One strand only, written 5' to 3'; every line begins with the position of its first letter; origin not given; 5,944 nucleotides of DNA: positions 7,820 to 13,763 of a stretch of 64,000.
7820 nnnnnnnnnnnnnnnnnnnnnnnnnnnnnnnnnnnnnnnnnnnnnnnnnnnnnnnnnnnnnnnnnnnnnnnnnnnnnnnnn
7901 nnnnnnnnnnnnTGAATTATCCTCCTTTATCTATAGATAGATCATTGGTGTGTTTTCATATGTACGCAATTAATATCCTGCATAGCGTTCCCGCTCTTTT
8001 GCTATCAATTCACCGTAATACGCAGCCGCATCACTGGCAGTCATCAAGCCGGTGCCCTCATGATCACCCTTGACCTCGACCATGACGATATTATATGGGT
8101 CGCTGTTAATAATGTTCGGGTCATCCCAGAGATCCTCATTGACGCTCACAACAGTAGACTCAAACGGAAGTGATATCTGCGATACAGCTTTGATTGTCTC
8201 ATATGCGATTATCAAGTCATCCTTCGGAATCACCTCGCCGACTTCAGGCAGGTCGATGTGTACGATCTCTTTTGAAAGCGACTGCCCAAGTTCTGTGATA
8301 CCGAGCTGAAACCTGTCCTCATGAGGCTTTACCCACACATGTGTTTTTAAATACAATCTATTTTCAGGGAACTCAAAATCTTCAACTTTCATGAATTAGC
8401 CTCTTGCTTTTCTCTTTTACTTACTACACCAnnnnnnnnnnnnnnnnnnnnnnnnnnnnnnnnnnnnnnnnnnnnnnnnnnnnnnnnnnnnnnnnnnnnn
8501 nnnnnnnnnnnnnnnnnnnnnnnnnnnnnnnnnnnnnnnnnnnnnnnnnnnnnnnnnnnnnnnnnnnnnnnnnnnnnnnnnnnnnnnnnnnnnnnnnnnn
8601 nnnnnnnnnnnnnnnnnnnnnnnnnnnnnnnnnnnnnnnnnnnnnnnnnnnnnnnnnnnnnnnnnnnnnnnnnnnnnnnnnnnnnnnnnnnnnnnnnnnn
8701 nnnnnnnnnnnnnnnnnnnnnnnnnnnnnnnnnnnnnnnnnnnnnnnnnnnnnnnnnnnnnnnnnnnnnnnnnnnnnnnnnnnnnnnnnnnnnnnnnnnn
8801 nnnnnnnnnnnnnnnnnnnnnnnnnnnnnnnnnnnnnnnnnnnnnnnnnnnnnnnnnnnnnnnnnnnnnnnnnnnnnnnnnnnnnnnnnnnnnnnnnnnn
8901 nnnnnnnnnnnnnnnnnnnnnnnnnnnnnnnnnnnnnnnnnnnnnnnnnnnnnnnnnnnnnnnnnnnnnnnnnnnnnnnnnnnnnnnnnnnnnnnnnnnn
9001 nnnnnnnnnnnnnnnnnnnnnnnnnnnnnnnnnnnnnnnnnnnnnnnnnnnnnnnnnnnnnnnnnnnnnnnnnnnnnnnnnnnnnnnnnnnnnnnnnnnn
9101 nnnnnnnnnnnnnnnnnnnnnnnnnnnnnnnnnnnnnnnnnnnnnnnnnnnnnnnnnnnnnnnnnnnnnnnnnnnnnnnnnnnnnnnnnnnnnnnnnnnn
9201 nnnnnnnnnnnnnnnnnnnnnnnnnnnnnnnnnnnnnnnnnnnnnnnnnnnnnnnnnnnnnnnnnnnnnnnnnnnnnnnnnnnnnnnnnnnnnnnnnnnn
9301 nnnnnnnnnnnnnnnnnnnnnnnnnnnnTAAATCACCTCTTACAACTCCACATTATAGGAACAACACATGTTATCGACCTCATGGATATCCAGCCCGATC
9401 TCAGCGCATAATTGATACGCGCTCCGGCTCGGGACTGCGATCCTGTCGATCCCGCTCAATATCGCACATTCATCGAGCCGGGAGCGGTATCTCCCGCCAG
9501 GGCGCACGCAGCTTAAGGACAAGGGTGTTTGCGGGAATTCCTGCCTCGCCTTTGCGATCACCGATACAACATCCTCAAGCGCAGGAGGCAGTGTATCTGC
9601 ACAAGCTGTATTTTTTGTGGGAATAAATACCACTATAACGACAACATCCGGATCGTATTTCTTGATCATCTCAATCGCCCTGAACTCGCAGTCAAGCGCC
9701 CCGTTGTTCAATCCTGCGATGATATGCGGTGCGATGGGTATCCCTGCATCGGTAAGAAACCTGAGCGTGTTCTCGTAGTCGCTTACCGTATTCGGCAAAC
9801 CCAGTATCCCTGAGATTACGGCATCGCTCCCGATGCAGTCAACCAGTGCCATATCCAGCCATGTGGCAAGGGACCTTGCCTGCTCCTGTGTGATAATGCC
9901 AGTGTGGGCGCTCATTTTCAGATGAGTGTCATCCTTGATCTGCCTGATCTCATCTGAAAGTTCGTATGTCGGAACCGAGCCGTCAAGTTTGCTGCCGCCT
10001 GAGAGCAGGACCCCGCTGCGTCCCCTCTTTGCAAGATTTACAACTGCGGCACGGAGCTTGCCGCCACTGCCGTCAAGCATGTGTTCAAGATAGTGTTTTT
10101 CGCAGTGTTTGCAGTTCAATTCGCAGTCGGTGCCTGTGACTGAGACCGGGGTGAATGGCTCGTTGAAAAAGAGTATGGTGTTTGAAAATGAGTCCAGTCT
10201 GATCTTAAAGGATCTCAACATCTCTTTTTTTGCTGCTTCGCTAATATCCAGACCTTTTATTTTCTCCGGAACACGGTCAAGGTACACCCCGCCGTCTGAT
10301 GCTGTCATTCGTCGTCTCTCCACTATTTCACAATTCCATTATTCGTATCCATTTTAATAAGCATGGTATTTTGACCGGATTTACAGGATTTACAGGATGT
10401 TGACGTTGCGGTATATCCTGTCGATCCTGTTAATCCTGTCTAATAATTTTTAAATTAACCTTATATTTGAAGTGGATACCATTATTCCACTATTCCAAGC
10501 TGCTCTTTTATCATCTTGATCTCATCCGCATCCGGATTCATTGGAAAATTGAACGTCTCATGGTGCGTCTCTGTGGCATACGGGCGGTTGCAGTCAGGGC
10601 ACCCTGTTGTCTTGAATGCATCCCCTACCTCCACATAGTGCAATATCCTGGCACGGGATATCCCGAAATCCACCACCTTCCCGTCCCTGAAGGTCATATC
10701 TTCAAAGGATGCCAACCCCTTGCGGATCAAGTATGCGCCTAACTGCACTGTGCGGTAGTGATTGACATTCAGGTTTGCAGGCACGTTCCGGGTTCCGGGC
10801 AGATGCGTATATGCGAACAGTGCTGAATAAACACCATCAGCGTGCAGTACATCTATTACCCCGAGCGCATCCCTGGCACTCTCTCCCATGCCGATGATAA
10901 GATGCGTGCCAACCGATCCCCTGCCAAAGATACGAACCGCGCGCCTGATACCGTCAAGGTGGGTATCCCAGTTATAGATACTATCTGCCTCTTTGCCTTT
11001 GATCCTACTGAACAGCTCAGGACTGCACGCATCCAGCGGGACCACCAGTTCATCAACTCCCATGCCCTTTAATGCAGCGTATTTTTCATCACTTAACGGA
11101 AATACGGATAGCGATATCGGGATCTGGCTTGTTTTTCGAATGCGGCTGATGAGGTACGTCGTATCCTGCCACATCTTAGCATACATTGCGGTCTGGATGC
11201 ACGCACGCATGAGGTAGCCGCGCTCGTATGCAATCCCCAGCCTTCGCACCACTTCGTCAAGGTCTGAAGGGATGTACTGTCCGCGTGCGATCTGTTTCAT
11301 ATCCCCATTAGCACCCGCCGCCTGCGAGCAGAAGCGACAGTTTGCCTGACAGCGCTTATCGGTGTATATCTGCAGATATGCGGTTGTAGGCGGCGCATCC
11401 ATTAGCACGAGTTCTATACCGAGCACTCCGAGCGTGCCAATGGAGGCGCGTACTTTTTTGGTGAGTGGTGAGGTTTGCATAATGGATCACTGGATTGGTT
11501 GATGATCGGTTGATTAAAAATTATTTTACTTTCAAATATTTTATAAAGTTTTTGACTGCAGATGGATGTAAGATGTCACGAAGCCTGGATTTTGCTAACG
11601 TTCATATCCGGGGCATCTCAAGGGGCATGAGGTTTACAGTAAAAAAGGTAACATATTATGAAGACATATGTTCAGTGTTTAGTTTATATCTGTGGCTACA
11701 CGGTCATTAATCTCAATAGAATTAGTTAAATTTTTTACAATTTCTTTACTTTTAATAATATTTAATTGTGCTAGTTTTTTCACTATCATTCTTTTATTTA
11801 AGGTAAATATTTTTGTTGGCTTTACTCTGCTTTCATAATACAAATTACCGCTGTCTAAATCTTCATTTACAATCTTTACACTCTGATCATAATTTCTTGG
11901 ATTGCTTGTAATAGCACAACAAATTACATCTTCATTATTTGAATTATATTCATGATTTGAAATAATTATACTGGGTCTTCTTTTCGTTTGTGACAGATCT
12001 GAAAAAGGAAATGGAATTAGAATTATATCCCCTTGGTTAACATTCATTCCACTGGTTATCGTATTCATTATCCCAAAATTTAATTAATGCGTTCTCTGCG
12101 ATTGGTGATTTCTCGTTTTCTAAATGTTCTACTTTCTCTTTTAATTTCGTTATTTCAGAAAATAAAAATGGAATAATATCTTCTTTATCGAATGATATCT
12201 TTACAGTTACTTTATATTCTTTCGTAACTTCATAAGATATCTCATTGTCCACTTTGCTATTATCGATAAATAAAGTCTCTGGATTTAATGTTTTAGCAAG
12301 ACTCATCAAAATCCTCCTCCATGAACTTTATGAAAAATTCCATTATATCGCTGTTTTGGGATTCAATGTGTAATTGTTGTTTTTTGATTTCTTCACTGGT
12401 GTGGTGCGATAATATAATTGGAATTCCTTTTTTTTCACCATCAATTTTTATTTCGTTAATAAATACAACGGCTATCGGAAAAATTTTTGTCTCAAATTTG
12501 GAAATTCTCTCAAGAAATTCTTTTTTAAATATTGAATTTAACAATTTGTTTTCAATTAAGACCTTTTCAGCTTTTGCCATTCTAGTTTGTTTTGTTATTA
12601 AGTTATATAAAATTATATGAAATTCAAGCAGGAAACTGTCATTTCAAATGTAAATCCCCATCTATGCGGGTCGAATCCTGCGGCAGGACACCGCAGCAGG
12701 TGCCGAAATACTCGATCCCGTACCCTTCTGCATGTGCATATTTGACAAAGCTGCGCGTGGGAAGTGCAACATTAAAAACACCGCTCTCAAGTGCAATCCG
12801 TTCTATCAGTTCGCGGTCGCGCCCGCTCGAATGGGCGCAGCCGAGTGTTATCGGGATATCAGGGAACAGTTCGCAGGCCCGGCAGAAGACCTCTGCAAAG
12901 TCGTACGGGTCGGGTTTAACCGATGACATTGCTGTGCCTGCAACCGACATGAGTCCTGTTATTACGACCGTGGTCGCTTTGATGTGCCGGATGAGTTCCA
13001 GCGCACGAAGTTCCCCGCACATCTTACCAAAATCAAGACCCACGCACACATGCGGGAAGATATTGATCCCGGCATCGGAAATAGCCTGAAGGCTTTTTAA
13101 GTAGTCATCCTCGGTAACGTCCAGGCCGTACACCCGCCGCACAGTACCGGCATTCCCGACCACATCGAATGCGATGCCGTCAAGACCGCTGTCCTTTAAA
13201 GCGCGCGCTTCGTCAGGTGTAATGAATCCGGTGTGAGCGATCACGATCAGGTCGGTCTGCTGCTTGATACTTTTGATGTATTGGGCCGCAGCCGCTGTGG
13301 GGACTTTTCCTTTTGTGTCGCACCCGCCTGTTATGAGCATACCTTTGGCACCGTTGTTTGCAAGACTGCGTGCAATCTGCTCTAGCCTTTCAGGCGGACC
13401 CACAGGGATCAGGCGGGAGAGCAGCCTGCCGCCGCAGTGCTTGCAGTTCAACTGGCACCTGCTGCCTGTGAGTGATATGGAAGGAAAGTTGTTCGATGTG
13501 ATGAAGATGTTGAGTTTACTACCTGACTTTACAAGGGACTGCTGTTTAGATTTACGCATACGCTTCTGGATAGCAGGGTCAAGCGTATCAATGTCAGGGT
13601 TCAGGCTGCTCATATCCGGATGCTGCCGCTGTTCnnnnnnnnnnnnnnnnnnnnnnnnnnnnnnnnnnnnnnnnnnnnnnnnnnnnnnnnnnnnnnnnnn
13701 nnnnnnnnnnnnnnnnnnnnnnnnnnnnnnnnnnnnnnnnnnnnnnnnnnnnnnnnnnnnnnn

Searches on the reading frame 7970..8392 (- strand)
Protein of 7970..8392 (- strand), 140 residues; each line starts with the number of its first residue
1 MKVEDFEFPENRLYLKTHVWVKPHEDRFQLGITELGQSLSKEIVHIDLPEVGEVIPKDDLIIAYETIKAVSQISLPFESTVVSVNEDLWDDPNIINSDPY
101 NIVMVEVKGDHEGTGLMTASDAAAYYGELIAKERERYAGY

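Call 3: search_protein_families(library=pfam, proteins=[window:7970-8392:-], max_evalue=0.01)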
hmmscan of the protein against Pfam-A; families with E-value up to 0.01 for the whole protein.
window:7970-8392:- (140 aa): 1 family
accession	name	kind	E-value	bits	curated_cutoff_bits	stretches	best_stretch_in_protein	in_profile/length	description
PF01597.25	GCV_H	-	1.4e-24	86.8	22.2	1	13-125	2-118/122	Glycine cleavage H-protein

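Call 4: search_protein_families(library=ncbifam, proteins=[window:7970-8392:-], max_evalue=0.01)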
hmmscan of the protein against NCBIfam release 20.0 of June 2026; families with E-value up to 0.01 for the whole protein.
window:7970-8392:- (140 aa): 4 families
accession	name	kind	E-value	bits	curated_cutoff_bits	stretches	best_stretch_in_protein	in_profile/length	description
NF002270.0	PRK01202.1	subfamily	8.8e-28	96.7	117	1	7-125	3-125/129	glycine cleavage system protein GcvH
TIGR00527.1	gcvH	equivalog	1.5e-23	83.2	115.85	1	8-121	2-120/129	glycine cleavage system protein GcvH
TIGR03077.1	not_gcvH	equivalog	1.7e-12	47.3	144.05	1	16-101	4-90/110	glycine cleavage protein H-like protein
NF045810.1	GcvH_rel_desulf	equivalog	2.7e-08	33.7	150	1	6-129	10-135/167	GcvH-related protein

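Call 31: search_solved_structures(query=window:7970-8392:-, max_evalue=0.00001)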
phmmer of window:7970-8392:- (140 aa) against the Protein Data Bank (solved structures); distinct sequences matched with E-value up to 0.00001: 13.
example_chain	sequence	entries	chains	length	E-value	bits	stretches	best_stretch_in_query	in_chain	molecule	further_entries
1onl_A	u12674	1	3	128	1.1e-18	70.8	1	7-102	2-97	glycine cleavage system H protein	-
3a8i_E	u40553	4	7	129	3.1e-17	66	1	9-126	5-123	Glycine cleavage system H protein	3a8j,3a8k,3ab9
3a7a_B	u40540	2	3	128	3.2e-17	66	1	9-126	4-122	Glycine cleavage system H protein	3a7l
2ka7_A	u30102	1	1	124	6.3e-16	61.8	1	12-101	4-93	Glycine cleavage system H protein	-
1zko_A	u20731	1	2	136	6.7e-16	61.7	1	12-101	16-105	Glycine cleavage system H protein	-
3ift_A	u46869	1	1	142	1.5e-13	54.1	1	7-129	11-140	Glycine cleavage system H protein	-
3hgb_A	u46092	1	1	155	2e-13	53.7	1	7-129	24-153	Glycine cleavage system H protein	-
1dxm_A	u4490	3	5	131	1.2e-12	51.2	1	13-108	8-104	H PROTEIN | H PROTEIN OF THE GLYCINE CLEAVAGE SYSTEM | H-PROTEIN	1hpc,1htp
2edg_A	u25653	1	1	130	5e-11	45.9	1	11-101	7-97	Glycine cleavage system H protein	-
8ugo_E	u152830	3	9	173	3.4e-10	43.2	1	12-101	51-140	Glycine cleavage system H protein, mitochondrial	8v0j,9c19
3mxu_A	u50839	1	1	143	1.2e-09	41.4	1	14-99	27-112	Glycine cleavage system H protein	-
3tzu_A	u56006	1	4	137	1.3e-09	41.3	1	5-124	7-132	Glycine cleavage system H protein 1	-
3klr_A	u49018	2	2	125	2.3e-09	40.5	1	12-101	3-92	Glycine cleavage system H protein | Glycine cleavage system H protein, mitochondrial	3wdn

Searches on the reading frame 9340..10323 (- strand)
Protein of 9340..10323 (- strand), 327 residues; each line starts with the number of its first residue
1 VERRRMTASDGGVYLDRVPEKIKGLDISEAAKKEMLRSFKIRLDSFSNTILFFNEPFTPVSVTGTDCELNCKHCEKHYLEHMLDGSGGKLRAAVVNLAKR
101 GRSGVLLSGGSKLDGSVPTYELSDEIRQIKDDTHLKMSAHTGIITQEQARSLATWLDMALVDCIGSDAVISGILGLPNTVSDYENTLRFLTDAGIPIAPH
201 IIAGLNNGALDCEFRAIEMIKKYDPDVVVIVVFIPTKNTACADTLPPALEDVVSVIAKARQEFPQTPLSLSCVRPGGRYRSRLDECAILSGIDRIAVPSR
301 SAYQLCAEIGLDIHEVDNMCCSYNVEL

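Call 3: search_protein_families(library=pfam, proteins=[window:9340-10323:-], max_evalue=0.01)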
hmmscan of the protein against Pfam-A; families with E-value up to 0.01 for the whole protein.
window:9340-10323:- (327 aa): 1 family
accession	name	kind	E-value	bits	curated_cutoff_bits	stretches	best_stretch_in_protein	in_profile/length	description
PF04055.27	Radical_SAM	-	0.00045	20.9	29.5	1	63-204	3-150/166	Radical SAM superfamily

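Call 4: search_protein_families(library=ncbifam, proteins=[window:9340-10323:-], max_evalue=0.01)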
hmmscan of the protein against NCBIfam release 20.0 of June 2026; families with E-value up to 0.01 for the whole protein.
window:9340-10323:- (327 aa): 4 families
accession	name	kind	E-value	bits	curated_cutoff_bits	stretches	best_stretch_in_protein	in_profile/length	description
NF053742.1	LipS1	equivalog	5.3e-74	249.2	230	1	55-321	5-268/268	LipS1 family lipoyl synthase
TIGR00433.2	bioB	equivalog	5.3e-08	32.5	225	1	118-294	107-280/307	biotin synthase BioB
TIGR02495.1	NrdG2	equivalog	0.00095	18.5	131.15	1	67-180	26-138/193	anaerobic ribonucleoside-triphosphate reductase activating protein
TIGR03910.1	pyrrolys_PylB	equivalog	0.0056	15.6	348.2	1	185-266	191-271/347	methylornithine synthase PylB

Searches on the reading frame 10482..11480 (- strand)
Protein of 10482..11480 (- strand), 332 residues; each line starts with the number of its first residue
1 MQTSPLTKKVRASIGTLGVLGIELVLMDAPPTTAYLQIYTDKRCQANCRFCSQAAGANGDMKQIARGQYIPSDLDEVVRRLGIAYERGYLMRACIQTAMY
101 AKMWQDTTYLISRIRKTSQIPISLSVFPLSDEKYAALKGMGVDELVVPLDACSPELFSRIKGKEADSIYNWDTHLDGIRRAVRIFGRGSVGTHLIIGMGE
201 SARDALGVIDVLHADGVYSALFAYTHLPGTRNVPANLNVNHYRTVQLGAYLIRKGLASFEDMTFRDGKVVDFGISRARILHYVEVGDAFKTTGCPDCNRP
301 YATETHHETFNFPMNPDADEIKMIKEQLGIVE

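Call 3: search_protein_families(library=pfam, proteins=[window:10482-11480:-], max_evalue=0.01)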
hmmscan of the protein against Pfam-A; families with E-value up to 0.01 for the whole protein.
window:10482-11480:- (332 aa): 1 family
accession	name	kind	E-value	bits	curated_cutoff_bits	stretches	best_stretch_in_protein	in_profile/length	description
PF04055.27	Radical_SAM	-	5.6e-13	49.8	29.5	1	43-204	6-158/166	Radical SAM superfamily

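Call 4: search_protein_families(library=ncbifam, proteins=[window:10482-11480:-], max_evalue=0.01)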
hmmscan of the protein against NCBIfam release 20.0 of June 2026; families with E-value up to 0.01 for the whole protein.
window:10482-11480:- (332 aa): 8 families
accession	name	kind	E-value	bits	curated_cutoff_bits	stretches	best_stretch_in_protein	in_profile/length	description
NF053743.1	LipS2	equivalog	9e-82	274.8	270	1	10-313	1-292/292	LipS2 family lipoyl synthase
TIGR04043.1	rSAM_MSMEG_0568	hypoth_equivalog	1.6e-10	40.5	303.7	1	111-231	185-304/354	MSMEG_0568 family radical SAM protein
TIGR00433.2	bioB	equivalog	8.2e-10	38.4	225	1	42-214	49-210/307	biotin synthase BioB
NF045502.1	variant_rSAM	domain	7.9e-09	34.9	125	1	46-230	144-331/357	radical SAM protein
TIGR02351.2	thiH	equivalog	9.8e-05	21.6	380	1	35-208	74-236/364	2-iminoacetate synthase ThiH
TIGR02666.1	moaA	equivalog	0.0012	17.9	284.05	1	34-165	10-138/336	GTP 3',8-cyclase MoaA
TIGR04311.1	rSAM_Geo_metal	subfamily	0.0047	16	400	1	110-221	73-183/423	radical SAM/SPASM family putative metalloenzyme maturase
NF001199.0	PRK00164.2-1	equivalog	0.0053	15.9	231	0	36-183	14-147/308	GTP 3',8-cyclase MoaA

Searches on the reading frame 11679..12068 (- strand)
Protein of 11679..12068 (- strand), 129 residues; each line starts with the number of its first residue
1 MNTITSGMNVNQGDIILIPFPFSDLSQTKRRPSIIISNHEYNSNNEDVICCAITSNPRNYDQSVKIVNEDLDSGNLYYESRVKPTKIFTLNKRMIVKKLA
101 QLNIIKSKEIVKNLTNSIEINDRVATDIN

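Call 3: search_protein_families(library=pfam, proteins=[window:11679-12068:-], max_evalue=0.01)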
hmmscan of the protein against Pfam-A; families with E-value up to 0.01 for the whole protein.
window:11679-12068:- (129 aa): 2 families
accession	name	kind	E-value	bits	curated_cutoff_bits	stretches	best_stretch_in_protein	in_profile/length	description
PF02452.23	PemK_toxin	-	8.8e-17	61.7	23.1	1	12-116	2-107/109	PemK-like, MazF-like toxin of type II toxin-antitoxin system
PF08478.15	POTRA_1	-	0.0079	16.9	23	0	83-121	27-65/69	POTRA domain, FtsQ-type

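Call 4: search_protein_families(library=ncbifam, proteins=[window:11679-12068:-], max_evalue=0.01)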
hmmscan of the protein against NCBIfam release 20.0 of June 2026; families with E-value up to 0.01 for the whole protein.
window:11679-12068:- (129 aa): 1 family
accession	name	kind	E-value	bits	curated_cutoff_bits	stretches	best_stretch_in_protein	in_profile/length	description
NF007386.0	PRK09907.1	equivalog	2.1e-07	30.9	120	1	11-76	8-74/111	endoribonuclease MazF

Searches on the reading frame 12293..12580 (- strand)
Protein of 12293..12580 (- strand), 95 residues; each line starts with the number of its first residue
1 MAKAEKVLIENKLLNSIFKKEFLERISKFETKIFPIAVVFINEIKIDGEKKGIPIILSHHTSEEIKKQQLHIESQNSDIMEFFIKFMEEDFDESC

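Call 68: search_protein_families(library=pfam, proteins=[window:12293-12580:-], max_evalue=0.01)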
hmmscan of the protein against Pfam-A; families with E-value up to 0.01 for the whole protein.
window:12293-12580:- (95 aa): 0 families

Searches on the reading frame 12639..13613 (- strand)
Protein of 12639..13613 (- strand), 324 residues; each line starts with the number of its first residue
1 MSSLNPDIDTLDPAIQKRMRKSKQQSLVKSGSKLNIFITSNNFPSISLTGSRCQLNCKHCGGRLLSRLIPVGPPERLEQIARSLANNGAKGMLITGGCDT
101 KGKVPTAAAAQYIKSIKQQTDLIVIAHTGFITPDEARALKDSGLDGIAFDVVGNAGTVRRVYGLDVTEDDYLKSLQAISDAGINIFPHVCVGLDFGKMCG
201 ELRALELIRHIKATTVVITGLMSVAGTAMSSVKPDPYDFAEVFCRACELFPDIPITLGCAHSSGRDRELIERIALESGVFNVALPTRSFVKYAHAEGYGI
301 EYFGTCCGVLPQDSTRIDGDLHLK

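Call 3: search_protein_families(library=pfam, proteins=[window:12639-13613:-], max_evalue=0.01)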
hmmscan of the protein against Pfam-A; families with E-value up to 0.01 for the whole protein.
window:12639-13613:- (324 aa): 1 family
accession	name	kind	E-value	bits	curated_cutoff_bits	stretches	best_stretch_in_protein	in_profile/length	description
PF04055.27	Radical_SAM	-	4.8e-14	53.3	29.5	1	50-190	4-148/166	Radical SAM superfamily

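Call 4: search_protein_families(library=ncbifam, proteins=[window:12639-13613:-], max_evalue=0.01)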
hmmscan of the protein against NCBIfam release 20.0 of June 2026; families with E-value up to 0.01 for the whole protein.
window:12639-13613:- (324 aa): 8 families
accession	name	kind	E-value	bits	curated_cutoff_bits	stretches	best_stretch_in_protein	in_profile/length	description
NF053742.1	LipS1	equivalog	1.9e-64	217.9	230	1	37-307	1-268/268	LipS1 family lipoyl synthase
TIGR00433.2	bioB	equivalog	2.8e-07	30.1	225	1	48-257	46-258/307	biotin synthase BioB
TIGR02495.1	NrdG2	equivalog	5.6e-06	25.8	131.15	1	52-191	25-163/193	anaerobic ribonucleoside-triphosphate reductase activating protein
TIGR03913.1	rad_SAM_trio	equivalog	5.9e-06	24.9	591.75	1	52-244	28-216/477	GDL motif peptide-associated radical SAM/SPASM maturase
TIGR04546.1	rSAM_ahbC_deAc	equivalog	0.0002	20.3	650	1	49-185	45-179/390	12,18-didecarboxysiroheme deacetylase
TIGR03278.1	methan_mark_10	equivalog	0.00023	20.1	350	1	54-181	36-166/404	methyl coenzyme M reductase-arginine methyltransferase Mmp10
NF001199.0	PRK00164.2-1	equivalog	0.0033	16.6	231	1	46-148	16-115/308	GTP 3',8-cyclase MoaA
NF010112.0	PRK13585.1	equivalog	0.0063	16.1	243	1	79-155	152-223/241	1-(5-phosphoribosyl)-5-[(5-phosphoribosylamino)methylideneamino]imidazole-4-carboxamide isomerase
